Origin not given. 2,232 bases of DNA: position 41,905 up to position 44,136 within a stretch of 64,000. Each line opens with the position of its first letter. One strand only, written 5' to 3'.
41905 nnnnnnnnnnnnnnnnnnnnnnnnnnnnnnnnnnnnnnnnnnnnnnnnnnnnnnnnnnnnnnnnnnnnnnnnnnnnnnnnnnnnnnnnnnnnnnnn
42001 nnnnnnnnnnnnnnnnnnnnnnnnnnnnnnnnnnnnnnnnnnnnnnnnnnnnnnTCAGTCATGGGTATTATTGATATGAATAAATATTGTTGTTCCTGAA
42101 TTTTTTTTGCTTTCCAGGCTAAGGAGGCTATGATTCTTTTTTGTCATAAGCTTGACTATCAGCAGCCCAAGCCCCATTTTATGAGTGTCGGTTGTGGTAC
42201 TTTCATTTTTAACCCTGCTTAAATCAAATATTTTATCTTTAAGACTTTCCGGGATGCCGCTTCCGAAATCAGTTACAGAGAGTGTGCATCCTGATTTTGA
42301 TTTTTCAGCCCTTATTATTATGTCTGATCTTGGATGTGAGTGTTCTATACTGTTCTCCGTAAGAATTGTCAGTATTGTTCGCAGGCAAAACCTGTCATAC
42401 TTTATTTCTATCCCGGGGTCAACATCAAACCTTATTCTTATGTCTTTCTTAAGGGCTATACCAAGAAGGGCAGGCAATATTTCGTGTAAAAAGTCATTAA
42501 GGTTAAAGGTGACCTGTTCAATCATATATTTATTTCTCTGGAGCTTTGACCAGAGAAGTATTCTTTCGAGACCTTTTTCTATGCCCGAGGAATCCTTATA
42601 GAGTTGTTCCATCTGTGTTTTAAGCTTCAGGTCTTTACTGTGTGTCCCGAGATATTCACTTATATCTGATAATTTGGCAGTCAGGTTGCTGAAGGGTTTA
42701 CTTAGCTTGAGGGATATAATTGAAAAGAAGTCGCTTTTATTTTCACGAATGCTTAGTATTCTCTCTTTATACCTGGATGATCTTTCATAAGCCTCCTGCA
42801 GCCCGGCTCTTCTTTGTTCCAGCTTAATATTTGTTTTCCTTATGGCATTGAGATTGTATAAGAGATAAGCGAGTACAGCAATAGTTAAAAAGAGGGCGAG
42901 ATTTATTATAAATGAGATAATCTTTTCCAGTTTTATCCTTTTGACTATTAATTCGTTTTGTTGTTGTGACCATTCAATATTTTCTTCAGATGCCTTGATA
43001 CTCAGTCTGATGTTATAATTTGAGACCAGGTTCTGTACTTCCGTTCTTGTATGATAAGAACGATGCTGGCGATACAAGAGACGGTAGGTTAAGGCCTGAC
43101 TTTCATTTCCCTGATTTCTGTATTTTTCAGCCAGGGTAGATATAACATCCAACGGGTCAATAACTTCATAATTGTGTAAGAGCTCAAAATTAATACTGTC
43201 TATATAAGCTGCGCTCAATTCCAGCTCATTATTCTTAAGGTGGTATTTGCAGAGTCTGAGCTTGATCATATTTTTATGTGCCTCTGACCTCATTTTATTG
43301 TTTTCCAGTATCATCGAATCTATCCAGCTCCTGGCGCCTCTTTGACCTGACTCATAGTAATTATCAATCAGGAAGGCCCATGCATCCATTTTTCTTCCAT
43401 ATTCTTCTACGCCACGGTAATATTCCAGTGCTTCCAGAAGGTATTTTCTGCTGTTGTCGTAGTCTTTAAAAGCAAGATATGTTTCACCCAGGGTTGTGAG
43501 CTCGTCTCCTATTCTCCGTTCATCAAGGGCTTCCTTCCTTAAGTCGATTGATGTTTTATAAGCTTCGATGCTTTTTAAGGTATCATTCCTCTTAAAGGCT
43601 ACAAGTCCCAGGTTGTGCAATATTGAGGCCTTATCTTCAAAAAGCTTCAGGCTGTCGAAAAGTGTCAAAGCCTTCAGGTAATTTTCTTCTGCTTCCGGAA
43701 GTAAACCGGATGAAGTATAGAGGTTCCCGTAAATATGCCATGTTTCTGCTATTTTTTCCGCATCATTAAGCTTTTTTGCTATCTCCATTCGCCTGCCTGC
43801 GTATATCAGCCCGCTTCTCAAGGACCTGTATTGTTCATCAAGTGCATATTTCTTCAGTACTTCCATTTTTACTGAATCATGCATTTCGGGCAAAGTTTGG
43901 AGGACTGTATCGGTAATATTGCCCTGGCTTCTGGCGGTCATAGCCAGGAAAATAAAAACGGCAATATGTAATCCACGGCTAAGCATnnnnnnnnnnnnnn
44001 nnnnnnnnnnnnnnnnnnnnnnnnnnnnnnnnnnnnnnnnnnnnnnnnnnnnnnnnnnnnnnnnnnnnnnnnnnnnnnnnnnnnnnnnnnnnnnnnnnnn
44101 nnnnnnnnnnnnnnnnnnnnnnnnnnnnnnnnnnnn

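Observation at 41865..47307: ExoVII subunit genes split by two TPR histidine-kinase genes in one translationally coupled operon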

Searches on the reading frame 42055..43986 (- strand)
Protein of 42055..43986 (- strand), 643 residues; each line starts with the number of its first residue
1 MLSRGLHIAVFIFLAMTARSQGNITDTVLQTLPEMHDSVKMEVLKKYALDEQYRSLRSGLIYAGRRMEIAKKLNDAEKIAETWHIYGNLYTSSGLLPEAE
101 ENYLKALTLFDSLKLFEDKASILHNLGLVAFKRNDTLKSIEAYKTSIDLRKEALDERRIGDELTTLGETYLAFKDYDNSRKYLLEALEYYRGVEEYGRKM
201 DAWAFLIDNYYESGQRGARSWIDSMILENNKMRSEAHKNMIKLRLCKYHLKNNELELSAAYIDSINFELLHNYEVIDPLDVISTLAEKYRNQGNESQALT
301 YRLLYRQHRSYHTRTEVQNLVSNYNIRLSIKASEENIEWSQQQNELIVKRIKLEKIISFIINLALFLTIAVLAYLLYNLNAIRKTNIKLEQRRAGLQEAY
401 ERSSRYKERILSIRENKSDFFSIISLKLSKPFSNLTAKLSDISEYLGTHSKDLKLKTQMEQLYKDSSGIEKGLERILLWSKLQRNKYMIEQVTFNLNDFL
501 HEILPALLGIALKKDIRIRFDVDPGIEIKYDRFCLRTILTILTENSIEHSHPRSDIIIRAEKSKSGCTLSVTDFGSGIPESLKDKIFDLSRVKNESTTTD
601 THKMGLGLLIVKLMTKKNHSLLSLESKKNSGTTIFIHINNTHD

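Call 3: search_protein_families(library=pfam, proteins=[window:42055-43986:-], max_evalue=0.01)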
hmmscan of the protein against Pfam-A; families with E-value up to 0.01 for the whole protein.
window:42055-43986:- (643 aa): 9 families
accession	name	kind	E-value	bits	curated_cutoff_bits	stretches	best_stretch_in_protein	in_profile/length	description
PF13424.12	TPR_12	-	2.2e-18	66.6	30.1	2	79-152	2-77/77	Tetratricopeptide repeat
PF02518.31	HATPase_c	-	4.5e-15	56.5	26.4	1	535-639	6-108/111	Histidine kinase-, DNA gyrase B-, and HSP90-like ATPase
PF07719.23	TPR_2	-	9.1e-12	44.6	27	0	163-190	4-31/34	Tetratricopeptide repeat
PF00515.34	TPR_1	-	1.9e-09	37.4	27.8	0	87-109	8-30/34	Tetratricopeptide repeat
PF13181.12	TPR_8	-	5e-09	36.1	25.7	0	165-190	6-31/34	Tetratricopeptide repeat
PF13374.12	TPR_10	-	8.9e-07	29.2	27.5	0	163-191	5-33/42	Tetratricopeptide repeat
PF13414.12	TPR_11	-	0.00053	20.1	26.8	0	87-131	1-39/42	TPR repeat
PF13428.12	TPR_14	-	0.0038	18.2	23.5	0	81-110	2-31/44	Tetratricopeptide repeat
PF13581.12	HATPase_c_2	-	0.009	16.5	27.4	0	545-615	42-109/127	Histidine kinase-like ATPase domain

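Call 4: search_protein_families(library=ncbifam, proteins=[window:42055-43986:-], max_evalue=0.01)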
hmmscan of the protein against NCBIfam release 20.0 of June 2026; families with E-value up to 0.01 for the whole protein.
window:42055-43986:- (643 aa): 61 families (the best 25 are shown)
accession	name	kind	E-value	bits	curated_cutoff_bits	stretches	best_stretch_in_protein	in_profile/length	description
NF046044.1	PnpS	equivalog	4.4e-23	81.9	400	1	453-638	203-389/390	two-component system histidine kinase PnpS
TIGR02966.1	phoR_proteo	equivalog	3.4e-21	75.6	334.2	1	410-636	107-331/333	phosphate regulon sensor histidine kinase PhoR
NF053520.1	HK_Porph_FimS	equivalog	1.2e-19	70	600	1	280-635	285-612/618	sensor histidine kinase FimS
NF008312.0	PRK11100.1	equivalog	8.3e-18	64.5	356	1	444-640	279-474/477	two-component system sensor histidine kinase CreC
NF041735.1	hist_kin_RppB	equivalog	9.6e-17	60.9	400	1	428-638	227-437/438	two-component system sensor histidine kinase RppB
NF047465.1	hybrid_HK_LvrA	exception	1.1e-15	56.8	1200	1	384-626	176-408/819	hybrid histidine kinase/response regulator LvrA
NF008302.0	PRK11091.1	equivalog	1.3e-14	53.4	838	1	404-639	270-504/779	aerobic respiration two-component sensor histidine kinase ArcB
NF041947.1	LuxQ_Vibrio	equivalog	1.3e-14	53.1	1200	1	396-638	451-694/843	quorum-sensing autoinducer 2 sensor kinase/phosphatase LuxQ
NF033092.0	HK_WalK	equivalog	4e-14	52.1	725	1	476-638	429-592/594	cell wall metabolism sensor histidine kinase WalK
NF008235.0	PRK11006.1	equivalog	4.4e-14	52.2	390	1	414-638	201-421/431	phosphate regulon sensor histidine kinase PhoR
NF041832.1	near_NosP_CTERM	subfamily_domain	7.5e-14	51.6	400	1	448-639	35-224/370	NahK/ErcS family hybrid sensor histidine kinase/response regulator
NF047405.1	SensHisKinSapS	equivalog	9.6e-14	51.5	550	1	462-637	156-330/341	two-component system sensor histidine kinase SapS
NF008318.0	PRK11107.1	equivalog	1.2e-13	50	890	1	475-639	347-517/920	two-component sensor histidine kinase BarA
NF007898.0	PRK10604.1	equivalog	1.3e-13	50.9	478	1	457-637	243-420/433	two-component system sensor histidine kinase RstB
NF045595.1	HK_scytonemin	equivalog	1.4e-13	50.2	865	1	410-636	408-631/637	scytonemin biosynthesis sensor histidine kinase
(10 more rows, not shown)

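Call 26: find_homologous_proteins(query=window:42055-43986:-)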
Query window:42055-43986:- (643 aa): 194 proteins with E <= 0.001 among 8000 candidates; the best 120 are listed.
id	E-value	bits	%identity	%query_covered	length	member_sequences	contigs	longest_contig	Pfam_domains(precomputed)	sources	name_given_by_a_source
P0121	0.0e+0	1400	100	100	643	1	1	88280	PF00515.35,PF13424.13,PF02518.32,PF13181.13,PF07719.24,PF13374.13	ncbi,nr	ncbi:MAG: tetratricopeptide repeat-containing sensor histidine kinase [Bacteroidales bacterium]|nr:t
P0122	0.0e+0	1106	78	100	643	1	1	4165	PF00515.35,PF13424.13,PF02518.32,PF13181.13,PF07719.24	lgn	-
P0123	0.0e+0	1102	86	91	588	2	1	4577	PF00515.35,PF13424.13,PF02518.32,PF13181.13,PF07719.24,PF13374.13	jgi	-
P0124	0.0e+0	1045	74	100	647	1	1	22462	PF00515.35,PF13424.13,PF02518.32,PF13181.13,PF07719.24,PF13374.13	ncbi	-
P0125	0.0e+0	1028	73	100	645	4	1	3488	PF00515.35,PF13424.13,PF02518.32,PF13181.13,PF07719.24,PF13374.13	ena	-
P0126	4.6e-290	982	71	98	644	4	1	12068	PF00515.35,PF13424.13,PF02518.32,PF13181.13,PF07719.24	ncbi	-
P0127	5.7e-286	968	68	100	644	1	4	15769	PF00515.35,PF13424.13,PF02518.32,PF13181.13,PF07719.24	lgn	-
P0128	8.0e-284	961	68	100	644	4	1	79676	PF00515.35,PF13424.13,PF02518.32,PF13181.13,PF07719.24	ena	-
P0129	8.3e-283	958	68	100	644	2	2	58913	PF00515.35,PF13424.13,PF02518.32,PF13181.13,PF07719.24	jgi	-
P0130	6.5e-275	932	67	100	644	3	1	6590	PF00515.35,PF13424.13,PF02518.32,PF13181.13,PF07719.24,PF13374.13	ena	-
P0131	3.1e-266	903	66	100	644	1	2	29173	PF00515.35,PF13424.13,PF02518.32,PF13181.13,PF07719.24,PF13374.13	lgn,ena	-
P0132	1.9e-264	897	65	100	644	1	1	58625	PF00515.35,PF13424.13,PF02518.32,PF13181.13,PF07719.24,PF13374.13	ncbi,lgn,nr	ncbi:MAG: tetratricopeptide repeat-containing sensor histidine kinase [Bacteroidales bacterium]|nr:t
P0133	5.7e-263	892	64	100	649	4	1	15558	PF00515.35,PF13424.13,PF02518.32,PF13181.13,PF07719.24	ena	-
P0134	1.3e-261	888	64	100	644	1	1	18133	PF00515.35,PF13424.13,PF02518.32,PF13181.13,PF07719.24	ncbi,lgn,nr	ncbi:MAG: tetratricopeptide repeat-containing sensor histidine kinase [Bacteroidota bacterium]|nr:te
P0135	6.8e-257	872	62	100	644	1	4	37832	PF00515.35,PF13424.13,PF02518.32,PF13181.13,PF07719.24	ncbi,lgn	ncbi:MAG: tetratricopeptide repeat-containing sensor histidine kinase [Bacteroidota bacterium]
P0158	5.0e-31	126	28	41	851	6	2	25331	PF10602.16,PF13176.13,PF24885.2,PF00512.32,PF13428.13,PF13374.13,PF17874.8,PF00515.35,PF13424.13,PF22871.3,PF02518.32,PF14938.13,PF13432.13,PF13181.13,PF07719.24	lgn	-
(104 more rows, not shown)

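Call 49: find_encoding_contigs(protein=P0158, flank=8000, max_places=3)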
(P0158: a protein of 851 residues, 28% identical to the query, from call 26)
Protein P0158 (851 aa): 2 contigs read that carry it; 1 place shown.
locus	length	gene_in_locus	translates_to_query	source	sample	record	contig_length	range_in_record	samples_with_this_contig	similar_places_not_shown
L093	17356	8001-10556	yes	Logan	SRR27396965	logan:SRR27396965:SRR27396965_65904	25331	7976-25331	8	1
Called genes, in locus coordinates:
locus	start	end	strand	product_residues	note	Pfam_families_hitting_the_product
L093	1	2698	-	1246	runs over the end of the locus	PF18076:FGAR-AT_N, PF18072:FGAR-AT_linker, PF02769:AIRS_C, PF22689:FGAR-AT_PurM_N-like, PF02769:AIRS_C, PF13507:GATase_5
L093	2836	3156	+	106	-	-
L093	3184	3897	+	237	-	-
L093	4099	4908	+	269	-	PF07661:MORN_2 (weak)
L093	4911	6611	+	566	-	PF00082:Peptidase_S8, PF18962:Por_Secre_tail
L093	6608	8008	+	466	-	PF13742:tRNA_anti_2, PF02601:Exonuc_VII_L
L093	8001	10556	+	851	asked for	PF13424:TPR_12, PF13424:TPR_12, PF00515:TPR_1 (weak), PF13424:TPR_12, PF14938:SNAP, PF13424:TPR_12, PF00512:HisKA, PF02518:HATPase_c, +11 more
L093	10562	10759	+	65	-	PF02609:Exonuc_VII_S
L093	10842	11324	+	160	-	PF00072:Response_reg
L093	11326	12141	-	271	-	PF13365:Trypsin_2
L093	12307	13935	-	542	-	PF00496:SBP_bac_5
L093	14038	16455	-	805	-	PF13620:CarboxypepD_reg, PF13715:CarbopepD_reg_2, PF07715:Plug, PF00593:TonB_dep_Rec_b-barrel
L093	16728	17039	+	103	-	PF12840:HTH_20, PF01022:HTH_5, PF12802:MarR_2 (weak)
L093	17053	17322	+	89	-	PF13192:Thioredoxin_3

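Call 51: find_homologous_proteins(query=P0158)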
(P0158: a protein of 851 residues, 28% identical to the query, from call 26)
Query P0158 (851 aa): 1391 proteins with E <= 0.001 among 8000 candidates; the best 120 are listed.
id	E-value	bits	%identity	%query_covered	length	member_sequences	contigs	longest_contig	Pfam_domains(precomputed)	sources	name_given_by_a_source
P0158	0.0e+0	1824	100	100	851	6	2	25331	PF10602.16,PF13176.13,PF24885.2,PF00512.32,PF13428.13,PF13374.13,PF17874.8,PF00515.35,PF13424.13,PF22871.3,PF02518.32,PF14938.13,PF13432.13,PF13181.13,PF07719.24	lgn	-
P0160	0.0e+0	1555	84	100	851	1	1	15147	PF13414.13,PF13176.13,PF24885.2,PF00512.32,PF13374.13,PF17874.8,PF00515.35,PF13424.13,PF02518.32,PF14938.13,PF13181.13,PF07719.24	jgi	jgi:signal transduction histidine kinase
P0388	0.0e+0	1343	74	100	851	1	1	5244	PF10602.16,PF13176.13,PF24885.2,PF00512.32,PF13374.13,PF17874.8,PF00515.35,PF13424.13,PF02518.32,PF14938.13,PF13181.13,PF07719.24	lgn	-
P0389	1.7e-278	944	53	100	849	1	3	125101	PF13414.13,PF13176.13,PF24885.2,PF00512.32,PF13428.13,PF13374.13,PF17874.8,PF00515.35,PF13424.13,PF02518.32,PF14938.13,PF13432.13,PF13181.13,PF07719.24,PF13174.13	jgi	jgi:signal transduction histidine kinase/tetratricopeptide (TPR) repeat protein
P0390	1.3e-274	931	53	99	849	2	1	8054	PF13176.13,PF24885.2,PF00512.32,PF13428.13,PF13374.13,PF17874.8,PF00515.35,PF13424.13,PF02518.32,PF14938.13,PF13432.13,PF13181.13,PF07719.24,PF13174.13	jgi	jgi:signal transduction histidine kinase/tetratricopeptide (TPR) repeat protein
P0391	9.2e-261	886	51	98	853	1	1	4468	PF13414.13,PF13176.13,PF24885.2,PF00512.32,PF13428.13,PF13374.13,PF10516.16,PF17874.8,PF00515.35,PF13424.13,PF02518.32,PF14938.13,PF13432.13,PF13181.13,PF07719.24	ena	-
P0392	3.1e-239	814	48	99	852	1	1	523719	PF13431.13,PF13414.13,PF09986.16,PF13176.13,PF24885.2,PF00512.32,PF13428.13,PF13374.13,PF17874.8,PF00515.35,PF13424.13,PF02518.32,PF14938.13,PF13432.13,PF13181.13,PF07719.24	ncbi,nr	ncbi:MAG: tetratricopeptide repeat protein [Bacteroidota bacterium]|nr:tetratricopeptide repeat prot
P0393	1.1e-236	806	48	100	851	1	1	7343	PF10602.16,PF13176.13,PF24885.2,PF00512.32,PF13374.13,PF17874.8,PF00515.35,PF13424.13,PF02518.32,PF14938.13,PF13181.13,PF07719.24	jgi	jgi:signal transduction histidine kinase/TolA-binding protein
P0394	1.0e-232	793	48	100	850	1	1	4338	PF10602.16,PF13176.13,PF24885.2,PF00512.32,PF13428.13,PF13374.13,PF10516.16,PF17874.8,PF00515.35,PF13424.13,PF02518.32,PF14938.13,PF13432.13,PF13181.13,PF07719.24,PF13174.13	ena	-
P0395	1.0e-212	727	45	98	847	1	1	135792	PF13431.13,PF13414.13,PF13176.13,PF24885.2,PF00512.32,PF13428.13,PF13374.13,PF14559.13,PF10516.16,PF17874.8,PF00515.35,PF13424.13,PF21033.5,PF02518.32,PF14938.13,PF13432.13,PF13181.13,PF07719.24,PF13174.13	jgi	jgi:signal transduction histidine kinase/uncharacterized protein HemY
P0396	2.0e-173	597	37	90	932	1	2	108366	PF10602.16,PF23914.2,PF13414.13,PF13176.13,PF24885.2,PF00512.32,PF13428.13,PF13374.13,PF14559.13,PF10516.16,PF17874.8,PF00515.35,PF12895.14,PF13424.13,PF28559.1,PF02518.32,PF14938.13,PF13432.13,PF13181.13,PF07719.24,PF13174.13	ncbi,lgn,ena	-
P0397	1.3e-155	538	34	89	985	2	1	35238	PF10602.16,PF13431.13,PF07720.19,PF13414.13,PF13176.13,PF24885.2,PF00512.32,PF13428.13,PF13374.13,PF10516.16,PF17874.8,PF00515.35,PF13424.13,PF02518.32,PF14938.13,PF13432.13,PF13181.13,PF07719.24,PF13174.13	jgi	-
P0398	4.2e-152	526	35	96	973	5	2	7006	PF10602.16,PF13431.13,PF13414.13,PF13176.13,PF24885.2,PF00512.32,PF13428.13,PF13374.13,PF14559.13,PF17874.8,PF00515.35,PF12895.14,PF13424.13,PF21033.5,PF02518.32,PF14938.13,PF13432.13,PF13181.13,PF08626.17,PF07719.24,PF13174.13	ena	-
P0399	1.4e-150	521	36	94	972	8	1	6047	PF13414.13,PF13176.13,PF24885.2,PF00512.32,PF13428.13,PF13374.13,PF17874.8,PF00515.35,PF13424.13,PF21033.5,PF02518.32,PF14938.13,PF13432.13,PF13181.13,PF07719.24,PF13174.13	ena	-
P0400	2.5e-150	520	35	93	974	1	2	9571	PF10602.16,PF13176.13,PF24885.2,PF00512.32,PF13428.13,PF13374.13,PF17874.8,PF00515.35,PF13424.13,PF02518.32,PF14938.13,PF13432.13,PF13181.13,PF07719.24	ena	-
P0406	5.6e-145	503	35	94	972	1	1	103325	PF10602.16,PF23914.2,PF13414.13,PF13176.13,PF24885.2,PF00512.32,PF13428.13,PF13374.13,PF14559.13,PF17874.8,PF00515.35,PF12895.14,PF13424.13,PF28559.1,PF21033.5,PF02518.32,PF14938.13,PF13432.13,PF13181.13,PF12968.14,PF07719.24,PF13174.13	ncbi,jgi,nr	ncbi:MAG: tetratricopeptide repeat-containing sensor histidine kinase [Bacteroidales bacterium]|jgi:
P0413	1.2e-117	412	32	93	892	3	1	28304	PF13414.13,PF13176.13,PF24885.2,PF00512.32,PF13428.13,PF13374.13,PF00515.35,PF13424.13,PF02518.32,PF14938.13,PF13432.13,PF13181.13,PF07719.24,PF13174.13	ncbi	ncbi:ATP-binding protein [Salinivirga cyanobacteriivorans]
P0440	7.2e-85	304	32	81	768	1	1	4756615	PF10602.16,PF13431.13,PF13176.13,PF24885.2,PF13428.13,PF13374.13,PF17874.8,PF00515.35,PF13424.13,PF02518.32,PF13432.13,PF13181.13,PF12968.14,PF07719.24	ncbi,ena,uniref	ncbi:tetratricopeptide repeat protein [Marinifilum sp.]|uniref:tetratricopeptide repeat protein n=1 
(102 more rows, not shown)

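Call 52: find_encoding_contigs(protein=P0440, flank=8000, max_places=2)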
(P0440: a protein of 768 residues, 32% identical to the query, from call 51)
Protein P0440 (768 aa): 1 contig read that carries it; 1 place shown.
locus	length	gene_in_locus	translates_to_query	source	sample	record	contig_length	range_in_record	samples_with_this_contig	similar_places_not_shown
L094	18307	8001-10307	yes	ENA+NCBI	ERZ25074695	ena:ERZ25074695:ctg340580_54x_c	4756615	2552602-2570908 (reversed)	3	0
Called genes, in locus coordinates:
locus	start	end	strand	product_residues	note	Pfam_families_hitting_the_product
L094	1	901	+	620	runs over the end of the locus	PF01642:MM_CoA_mutase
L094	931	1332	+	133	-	PF13366:PDDEXK_3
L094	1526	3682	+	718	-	PF01642:MM_CoA_mutase, PF02310:B12-binding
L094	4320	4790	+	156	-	PF09991:DUF2232 (faint)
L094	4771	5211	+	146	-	PF10825:DUF2752 (weak)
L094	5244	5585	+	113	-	-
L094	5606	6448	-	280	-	PF00753:Lactamase_B, PF23023:Anti-Pycsar_Apyc1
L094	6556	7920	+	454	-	PF01225:Mur_ligase, PF08245:Mur_ligase_M, PF02875:Mur_ligase_C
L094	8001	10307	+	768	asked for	PF24885:TPR_NPHP3 (weak), PF13424:TPR_12 (weak), PF13424:TPR_12, PF13424:TPR_12, PF24885:TPR_NPHP3, PF00515:TPR_1, PF13424:TPR_12, PF02518:HATPase_c, +11 more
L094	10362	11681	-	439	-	PF02550:AcetylCoA_hydro, PF13336:AcetylCoA_hyd_C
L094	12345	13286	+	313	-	PF00126:HTH_1, PF03466:LysR_substrate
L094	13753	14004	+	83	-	PF01649:Ribosomal_S20p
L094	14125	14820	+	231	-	PF20582:UPF0758_N, PF04002:RadC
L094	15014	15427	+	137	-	PF14681:UPRTase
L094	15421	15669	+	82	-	PF14681:UPRTase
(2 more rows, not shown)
